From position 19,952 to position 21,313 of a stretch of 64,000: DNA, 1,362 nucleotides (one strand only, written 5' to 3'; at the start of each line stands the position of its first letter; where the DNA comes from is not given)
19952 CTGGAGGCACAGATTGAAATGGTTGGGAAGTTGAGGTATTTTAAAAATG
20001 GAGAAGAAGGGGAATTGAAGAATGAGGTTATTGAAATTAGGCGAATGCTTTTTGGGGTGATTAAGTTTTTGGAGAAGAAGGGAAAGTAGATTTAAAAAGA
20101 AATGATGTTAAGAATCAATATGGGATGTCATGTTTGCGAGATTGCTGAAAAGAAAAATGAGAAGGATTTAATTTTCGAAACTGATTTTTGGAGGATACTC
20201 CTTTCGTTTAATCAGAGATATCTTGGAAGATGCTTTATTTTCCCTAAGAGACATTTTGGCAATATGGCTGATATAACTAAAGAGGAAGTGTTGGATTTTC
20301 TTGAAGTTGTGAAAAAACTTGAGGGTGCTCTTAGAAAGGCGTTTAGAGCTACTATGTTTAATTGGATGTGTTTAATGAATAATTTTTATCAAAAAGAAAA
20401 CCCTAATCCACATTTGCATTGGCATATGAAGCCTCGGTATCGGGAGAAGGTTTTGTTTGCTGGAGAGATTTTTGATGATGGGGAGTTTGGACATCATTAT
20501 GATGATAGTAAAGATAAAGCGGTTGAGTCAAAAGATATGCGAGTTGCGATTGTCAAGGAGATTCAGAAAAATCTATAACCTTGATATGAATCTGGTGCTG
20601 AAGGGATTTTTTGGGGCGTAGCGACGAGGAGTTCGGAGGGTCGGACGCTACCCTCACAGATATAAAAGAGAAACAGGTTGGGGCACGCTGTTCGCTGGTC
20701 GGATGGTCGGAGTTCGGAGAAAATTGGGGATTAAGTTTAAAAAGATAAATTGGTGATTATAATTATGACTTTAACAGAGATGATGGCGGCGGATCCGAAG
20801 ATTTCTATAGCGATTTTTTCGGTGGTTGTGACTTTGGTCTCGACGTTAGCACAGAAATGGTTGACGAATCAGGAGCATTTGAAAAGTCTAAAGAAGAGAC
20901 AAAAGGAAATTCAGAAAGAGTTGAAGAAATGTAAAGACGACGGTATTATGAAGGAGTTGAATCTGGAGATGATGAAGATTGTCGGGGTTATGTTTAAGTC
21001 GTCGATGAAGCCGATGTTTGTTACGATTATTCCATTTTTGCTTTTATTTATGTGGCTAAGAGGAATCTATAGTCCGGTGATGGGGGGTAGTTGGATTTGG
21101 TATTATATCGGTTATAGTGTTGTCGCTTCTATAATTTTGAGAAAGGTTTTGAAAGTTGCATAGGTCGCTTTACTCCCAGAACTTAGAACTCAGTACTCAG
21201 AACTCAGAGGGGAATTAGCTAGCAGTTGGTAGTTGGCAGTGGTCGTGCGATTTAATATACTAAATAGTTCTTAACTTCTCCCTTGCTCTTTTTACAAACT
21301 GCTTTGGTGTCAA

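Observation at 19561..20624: A cassette carrying an Avd-like four-helix-bundle gene and a HIT gene is bracketed by a duplicated secY 3' end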

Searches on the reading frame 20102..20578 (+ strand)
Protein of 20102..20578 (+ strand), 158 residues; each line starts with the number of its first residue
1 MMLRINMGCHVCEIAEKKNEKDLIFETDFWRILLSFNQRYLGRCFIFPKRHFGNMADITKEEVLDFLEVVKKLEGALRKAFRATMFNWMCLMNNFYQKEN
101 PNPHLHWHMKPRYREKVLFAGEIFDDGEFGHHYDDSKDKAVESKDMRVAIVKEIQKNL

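Call 4: search_protein_families(library=pfam, proteins=[window:20102-20578:+], max_evalue=0.01)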
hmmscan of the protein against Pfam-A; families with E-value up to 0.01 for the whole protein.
window:20102-20578:+ (158 aa): 3 families
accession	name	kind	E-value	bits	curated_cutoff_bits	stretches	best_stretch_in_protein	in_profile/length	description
PF01230.28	HIT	-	3.2e-10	41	21.5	1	17-114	2-97/98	HIT domain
PF11969.13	DcpS_C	-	0.0059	17.5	24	1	9-109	2-99/114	Scavenger mRNA decapping enzyme C-term binding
PF02744.22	GalP_UDP_tr_C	-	0.0085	16.3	29.2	0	16-113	24-121/165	Galactose-1-phosphate uridyl transferase, C-terminal domain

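Call 30: find_homologous_proteins(query=window:20120-20575:+, max_evalue=1e-10)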
Query window:20120-20575:+ (152 aa): 18 proteins with E <= 1e-10 among 33 candidates.
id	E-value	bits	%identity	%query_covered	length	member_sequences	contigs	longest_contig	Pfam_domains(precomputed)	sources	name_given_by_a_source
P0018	2.5e-101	354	100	100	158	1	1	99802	PF01230.30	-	-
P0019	2.7e-74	266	73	100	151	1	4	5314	PF01230.30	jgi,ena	-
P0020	2.3e-73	263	72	100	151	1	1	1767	PF01230.30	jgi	jgi:diadenosine tetraphosphate (Ap4A) HIT family hydrolase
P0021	1.8e-72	260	70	100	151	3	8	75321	PF01230.30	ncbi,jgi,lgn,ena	-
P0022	2.1e-72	260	71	100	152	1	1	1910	PF01230.30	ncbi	-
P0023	1.4e-71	257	68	100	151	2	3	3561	PF01230.30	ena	-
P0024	4.7e-69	249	69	100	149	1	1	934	PF01230.30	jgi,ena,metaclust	metaclust:\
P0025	6.8e-68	245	68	100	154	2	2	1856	PF01230.30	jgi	-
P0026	1.3e-66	241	69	100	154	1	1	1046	PF01230.30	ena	-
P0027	2.2e-66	240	66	100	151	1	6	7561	PF01230.30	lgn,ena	-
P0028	2.8e-64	234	68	100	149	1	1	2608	PF01230.30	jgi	-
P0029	3.2e-64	233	64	100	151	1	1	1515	PF01230.30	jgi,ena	-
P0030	6.1e-61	223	63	100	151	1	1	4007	PF01230.30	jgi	-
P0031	1.5e-45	173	55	91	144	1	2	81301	PF01230.30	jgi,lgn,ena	-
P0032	8.0e-45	170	70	68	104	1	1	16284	-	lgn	-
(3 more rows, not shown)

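Call 33: find_encoding_contigs(protein=P0019, flank=5000, max_places=4)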
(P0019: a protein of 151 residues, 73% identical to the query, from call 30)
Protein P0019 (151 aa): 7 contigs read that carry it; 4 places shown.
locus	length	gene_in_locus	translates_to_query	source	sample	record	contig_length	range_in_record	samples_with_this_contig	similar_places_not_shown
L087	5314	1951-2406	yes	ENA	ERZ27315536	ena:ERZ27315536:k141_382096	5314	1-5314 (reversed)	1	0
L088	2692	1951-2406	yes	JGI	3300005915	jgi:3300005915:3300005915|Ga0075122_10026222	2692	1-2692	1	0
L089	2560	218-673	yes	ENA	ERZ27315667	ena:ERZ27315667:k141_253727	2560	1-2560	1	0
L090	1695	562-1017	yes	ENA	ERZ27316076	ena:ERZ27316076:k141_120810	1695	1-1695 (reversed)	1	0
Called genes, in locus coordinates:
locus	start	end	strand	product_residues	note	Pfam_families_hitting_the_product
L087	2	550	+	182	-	?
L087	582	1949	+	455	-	PF00344:SecY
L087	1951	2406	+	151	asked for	PF01230:HIT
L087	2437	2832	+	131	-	PF01956:EMC3_TMCO1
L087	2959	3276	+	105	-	-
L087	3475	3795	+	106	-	-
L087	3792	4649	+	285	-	PF01944:SpoIIM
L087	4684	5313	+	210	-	?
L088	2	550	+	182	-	?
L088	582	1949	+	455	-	PF00344:SecY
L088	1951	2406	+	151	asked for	PF01230:HIT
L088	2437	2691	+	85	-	?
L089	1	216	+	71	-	?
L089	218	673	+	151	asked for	PF01230:HIT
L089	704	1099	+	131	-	PF01956:EMC3_TMCO1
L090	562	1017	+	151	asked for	PF01230:HIT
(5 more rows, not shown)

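Call 34: find_encoding_contigs(protein=P0021, flank=5000, max_places=4)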
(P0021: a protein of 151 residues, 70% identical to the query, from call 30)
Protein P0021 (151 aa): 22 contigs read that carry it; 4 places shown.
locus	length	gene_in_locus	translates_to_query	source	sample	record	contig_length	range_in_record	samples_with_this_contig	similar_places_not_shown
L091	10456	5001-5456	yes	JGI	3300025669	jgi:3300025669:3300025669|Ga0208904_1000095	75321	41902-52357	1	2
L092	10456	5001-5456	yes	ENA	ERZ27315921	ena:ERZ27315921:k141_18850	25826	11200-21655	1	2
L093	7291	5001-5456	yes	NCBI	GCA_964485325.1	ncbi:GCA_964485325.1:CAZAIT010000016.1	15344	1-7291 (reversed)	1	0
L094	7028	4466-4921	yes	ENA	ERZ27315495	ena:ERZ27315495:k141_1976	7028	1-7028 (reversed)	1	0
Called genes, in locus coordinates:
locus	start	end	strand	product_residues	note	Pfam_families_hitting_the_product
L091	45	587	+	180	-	PF00347:Ribosomal_L6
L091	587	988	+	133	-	PF01655:Ribosomal_L32e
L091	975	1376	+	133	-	PF01280:Ribosomal_L19e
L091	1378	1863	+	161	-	PF17144:Ribosomal_L5e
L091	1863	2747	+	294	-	PF00333:Ribosomal_S5, PF03719:Ribosomal_S5_C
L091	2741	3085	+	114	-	PF00327:Ribosomal_L30 (weak)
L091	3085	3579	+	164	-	PF00828:Ribosomal_L27A (weak)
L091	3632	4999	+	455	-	PF00344:SecY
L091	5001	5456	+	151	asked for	PF01230:HIT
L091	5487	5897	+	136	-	PF01956:EMC3_TMCO1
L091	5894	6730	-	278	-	PF01008:IF-2B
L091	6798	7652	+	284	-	PF01944:SpoIIM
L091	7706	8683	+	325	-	PF00953:Glycos_transf_4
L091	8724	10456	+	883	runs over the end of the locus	PF02516:STT3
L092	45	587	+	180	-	PF00347:Ribosomal_L6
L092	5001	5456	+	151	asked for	PF01230:HIT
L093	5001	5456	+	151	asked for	PF01230:HIT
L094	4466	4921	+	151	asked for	PF01230:HIT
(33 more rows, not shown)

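Call 67: find_related_loci(query=window:20120-20575:+, collection=viral_contigs, flank=4000)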
Query window:20120-20575:+ (152 aa) in viral_contigs; peptide patterns used: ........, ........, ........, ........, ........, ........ (x = any residue, [..] = any of these).
15 stretches matched a pattern, but none encodes a relative of the query by tblastn (E <= 1e-3).

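Call 70: search_protein_families(library=ncbifam, proteins=[window:20120-20578:+], max_evalue=0.01)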
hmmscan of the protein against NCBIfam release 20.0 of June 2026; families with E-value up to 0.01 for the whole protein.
window:20120-20578:+ (152 aa): 4 families
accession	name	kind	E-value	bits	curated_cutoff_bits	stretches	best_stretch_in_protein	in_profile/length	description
NF008724.0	PRK11720.1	equivalog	0.0019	17.4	448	1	9-105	204-301/348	UDP-glucose--hexose-1-phosphate uridylyltransferase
NF045834.1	M_plasma_HinT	exception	0.0027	18.5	130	1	7-105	4-100/102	histidine triad protein HinT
NF052622.1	ATPAdlTfActino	equivalog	0.0038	16.8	290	1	27-110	64-146/176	ATP adenylyltransferase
TIGR00209.1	galT_1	equivalog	0.0083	15.1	102.1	0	10-105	206-302/349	galactose-1-phosphate uridylyltransferase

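Call 71: search_protein_families(library=padloc, proteins=[window:20120-20578:+], max_evalue=0.01)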
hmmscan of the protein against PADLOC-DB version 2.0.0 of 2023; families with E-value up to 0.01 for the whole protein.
window:20120-20578:+ (152 aa): 1 family
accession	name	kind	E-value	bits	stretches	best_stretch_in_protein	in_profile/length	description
PDLC00441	ThsC2|ThsC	-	4.7e-06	24.5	1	3-103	14-112/148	HIT family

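Call 73: find_encoding_contigs(protein=P0020, flank=3000, max_places=2)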
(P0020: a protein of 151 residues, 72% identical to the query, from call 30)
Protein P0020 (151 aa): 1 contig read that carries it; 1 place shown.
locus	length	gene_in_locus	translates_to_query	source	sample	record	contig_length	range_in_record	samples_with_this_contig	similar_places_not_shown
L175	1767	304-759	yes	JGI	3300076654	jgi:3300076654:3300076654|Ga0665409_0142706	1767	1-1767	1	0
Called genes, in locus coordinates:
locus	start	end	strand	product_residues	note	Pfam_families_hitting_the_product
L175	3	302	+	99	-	?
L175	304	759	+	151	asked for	PF01230:HIT (weak)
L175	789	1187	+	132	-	PF02096:60KD_IMP, PF01956:EMC3_TMCO1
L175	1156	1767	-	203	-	?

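Call 74: find_encoding_contigs(protein=P0022, flank=3000, max_places=2)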
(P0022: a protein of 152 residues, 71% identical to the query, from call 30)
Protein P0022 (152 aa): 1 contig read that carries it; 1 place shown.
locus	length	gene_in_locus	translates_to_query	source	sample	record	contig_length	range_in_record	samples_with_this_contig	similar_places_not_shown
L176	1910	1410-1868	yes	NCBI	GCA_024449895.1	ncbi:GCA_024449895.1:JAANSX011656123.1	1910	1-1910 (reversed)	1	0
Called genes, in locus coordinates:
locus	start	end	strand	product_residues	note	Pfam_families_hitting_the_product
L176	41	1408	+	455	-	PF00344:SecY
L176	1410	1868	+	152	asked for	PF01230:HIT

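Call 75: find_encoding_contigs(protein=P0023, flank=3000, max_places=2)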
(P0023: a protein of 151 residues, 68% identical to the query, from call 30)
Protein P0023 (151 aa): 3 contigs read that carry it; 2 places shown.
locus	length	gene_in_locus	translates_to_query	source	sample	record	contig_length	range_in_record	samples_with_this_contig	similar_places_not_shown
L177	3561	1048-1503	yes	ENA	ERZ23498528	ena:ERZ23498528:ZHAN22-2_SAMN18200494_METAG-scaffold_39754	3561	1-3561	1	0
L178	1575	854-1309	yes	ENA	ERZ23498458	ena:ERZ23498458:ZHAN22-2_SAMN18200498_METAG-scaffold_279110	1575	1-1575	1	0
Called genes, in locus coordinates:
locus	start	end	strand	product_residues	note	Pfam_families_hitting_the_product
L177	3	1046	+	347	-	?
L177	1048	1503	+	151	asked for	PF01230:HIT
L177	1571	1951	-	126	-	-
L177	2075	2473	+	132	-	PF01956:EMC3_TMCO1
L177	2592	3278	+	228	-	PF01073:3Beta_HSD, PF01370:Epimerase, PF04321:RmlD_sub_bind, PF13460:NAD_binding_10 (weak), PF07993:NAD_binding_4, PF16363:GDP_Man_Dehyd (weak), PF02719:Polysacc_synt_2 (weak)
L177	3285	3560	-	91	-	?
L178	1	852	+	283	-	?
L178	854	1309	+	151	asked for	PF01230:HIT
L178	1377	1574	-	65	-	?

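Call 76: find_encoding_contigs(protein=P0031, flank=4000, max_places=2)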
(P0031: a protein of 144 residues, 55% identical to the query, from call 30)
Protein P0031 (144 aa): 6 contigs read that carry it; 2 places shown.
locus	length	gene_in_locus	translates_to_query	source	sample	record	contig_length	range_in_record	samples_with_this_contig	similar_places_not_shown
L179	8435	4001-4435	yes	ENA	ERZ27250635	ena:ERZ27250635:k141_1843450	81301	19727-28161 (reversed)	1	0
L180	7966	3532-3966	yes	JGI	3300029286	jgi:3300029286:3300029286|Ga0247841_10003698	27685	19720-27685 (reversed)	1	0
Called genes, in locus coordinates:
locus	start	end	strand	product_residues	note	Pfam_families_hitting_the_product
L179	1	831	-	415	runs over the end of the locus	PF23023:Anti-Pycsar_Apyc1 (weak), PF10996:Beta-Casp, PF07521:RMMBL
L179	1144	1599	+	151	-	-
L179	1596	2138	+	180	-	PF01022:HTH_5 (faint), PF01978:TrmB (faint), PF13412:HTH_24 (weak), PF24266:HTH_HVO_0163_N, PF12802:MarR_2 (faint)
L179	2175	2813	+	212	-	PF13549:ATP-grasp_5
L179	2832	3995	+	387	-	PF00155:Aminotran_1_2, PF01041:DegT_DnrJ_EryC1, PF01053:Cys_Met_Meta_PP (weak)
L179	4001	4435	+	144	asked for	PF01230:HIT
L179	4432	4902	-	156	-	PF00583:Acetyltransf_1, PF13673:Acetyltransf_10, PF13508:Acetyltransf_7, PF08445:FR47 (weak)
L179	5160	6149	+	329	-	PF00005:ABC_tran, PF13304:AAA_21 (weak)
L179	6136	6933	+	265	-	PF06182:ABC2_membrane_6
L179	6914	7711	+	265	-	PF06182:ABC2_membrane_6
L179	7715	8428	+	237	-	PF01928:CYTH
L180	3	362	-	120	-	?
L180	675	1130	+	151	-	-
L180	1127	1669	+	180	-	PF01022:HTH_5 (faint), PF01978:TrmB (faint), PF13412:HTH_24 (weak), PF24266:HTH_HVO_0163_N, PF12802:MarR_2 (faint)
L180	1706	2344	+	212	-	PF13549:ATP-grasp_5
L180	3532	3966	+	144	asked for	PF01230:HIT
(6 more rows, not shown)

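Call 82: search_solved_structures(query=window:20120-20575:+, max_evalue=0.001)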
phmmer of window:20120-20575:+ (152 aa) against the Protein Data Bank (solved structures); distinct sequences matched with E-value up to 0.001: 8.
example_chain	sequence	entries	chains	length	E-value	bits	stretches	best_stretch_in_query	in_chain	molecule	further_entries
6k5z_A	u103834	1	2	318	1.4e-08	38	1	3-108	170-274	Galactose-1-phosphate uridylyltransferase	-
6k9z_A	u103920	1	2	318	1.4e-08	37.9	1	3-108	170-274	Galactose-1-phosphate uridylyltransferase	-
2oik_A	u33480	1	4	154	5.1e-08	36.1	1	15-118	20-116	Histidine triad (HIT) protein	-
1y23_A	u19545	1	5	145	3.3e-06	30.2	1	3-111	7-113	Histidine triad protein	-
3imi_A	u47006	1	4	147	3.8e-06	30.1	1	3-113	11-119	HIT family protein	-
3l7x_A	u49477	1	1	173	9.3e-06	28.8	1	3-110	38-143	Putative Hit-like protein involved in cell-cycle regulation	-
2eo4_A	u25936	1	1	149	8.1e-05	25.7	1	3-107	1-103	150aa long hypothetical histidine triad nucleotide-binding protein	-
3lb5_A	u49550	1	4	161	0.00012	25.1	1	19-107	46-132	Hit-like protein involved in cell-cycle regulation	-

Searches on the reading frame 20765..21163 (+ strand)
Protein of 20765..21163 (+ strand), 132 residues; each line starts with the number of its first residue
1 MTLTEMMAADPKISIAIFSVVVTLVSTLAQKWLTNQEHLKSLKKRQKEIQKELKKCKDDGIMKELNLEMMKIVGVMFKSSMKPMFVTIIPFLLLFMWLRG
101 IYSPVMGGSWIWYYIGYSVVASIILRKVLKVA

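Call 4: search_protein_families(library=pfam, proteins=[window:20765-21163:+], max_evalue=0.01)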
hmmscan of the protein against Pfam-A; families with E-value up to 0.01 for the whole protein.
window:20765-21163:+ (132 aa): 3 families
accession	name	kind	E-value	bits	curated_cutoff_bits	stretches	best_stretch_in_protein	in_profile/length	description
PF01956.21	EMC3_TMCO1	-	7.7e-11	42.5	27.1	1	14-107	18-114/169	Integral membrane protein EMC3/TMCO1-like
PF02096.25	60KD_IMP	-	0.00015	22.2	35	1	13-101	3-91/163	60Kd inner membrane protein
PF02403.27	Seryl_tRNA_N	-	0.008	16.8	28.2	0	22-65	28-72/108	Seryl-tRNA synthetase N-terminal domain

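Call 70: search_protein_families(library=ncbifam, proteins=[window:20765-21163:+], max_evalue=0.01)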
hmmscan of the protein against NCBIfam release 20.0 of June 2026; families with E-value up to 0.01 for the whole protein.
window:20765-21163:+ (132 aa): 3 families
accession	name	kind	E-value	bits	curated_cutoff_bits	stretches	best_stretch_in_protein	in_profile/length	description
TIGR03592.1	yidC_oxa1_cterm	subfamily_domain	1.5e-05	25.1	84.3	1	14-112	5-101/191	membrane protein insertase YidC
NF049924.1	PTSGlctlSorbSrlE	equivalog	0.002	17.1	400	1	35-104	132-205/330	PTS glucitol/sorbitol transporter subunit IIB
TIGR00825.1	EIIBC-GUT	subfamily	0.0037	16.4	458.7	1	41-111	140-212/331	glucitol/sorbitol-specific PTS transporter subunit IIBC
